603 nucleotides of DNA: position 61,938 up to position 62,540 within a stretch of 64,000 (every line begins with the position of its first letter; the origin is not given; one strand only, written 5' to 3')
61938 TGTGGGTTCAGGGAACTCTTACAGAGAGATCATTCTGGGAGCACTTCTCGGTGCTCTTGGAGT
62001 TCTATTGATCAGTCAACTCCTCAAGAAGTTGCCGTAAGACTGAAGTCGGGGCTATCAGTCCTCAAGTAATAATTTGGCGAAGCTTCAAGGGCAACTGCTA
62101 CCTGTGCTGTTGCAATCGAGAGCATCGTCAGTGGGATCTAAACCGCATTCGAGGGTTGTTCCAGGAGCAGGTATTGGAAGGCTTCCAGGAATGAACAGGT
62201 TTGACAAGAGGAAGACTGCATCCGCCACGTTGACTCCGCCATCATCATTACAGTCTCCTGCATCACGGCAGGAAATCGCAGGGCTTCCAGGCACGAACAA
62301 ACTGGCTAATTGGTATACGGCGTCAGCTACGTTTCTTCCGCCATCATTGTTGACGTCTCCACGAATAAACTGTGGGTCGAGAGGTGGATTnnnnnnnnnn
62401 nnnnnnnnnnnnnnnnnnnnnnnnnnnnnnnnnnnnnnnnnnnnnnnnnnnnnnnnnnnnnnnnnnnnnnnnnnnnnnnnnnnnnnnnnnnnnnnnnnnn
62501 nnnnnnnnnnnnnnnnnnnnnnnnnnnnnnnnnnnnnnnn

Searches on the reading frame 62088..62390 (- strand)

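Call 59: search_protein_families(library=ncbifam, proteins=[window:62088-62390:-], max_evalue=10)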
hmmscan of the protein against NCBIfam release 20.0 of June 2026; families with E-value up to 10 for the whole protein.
seq(101 aa): 1 family
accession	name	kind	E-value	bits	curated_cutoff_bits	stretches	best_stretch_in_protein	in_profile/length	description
NF049990.1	CellobisidaseCelK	equivalog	0.077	11.1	1700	1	3-61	822-878/889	cellulose 1,4-beta-cellobiosidase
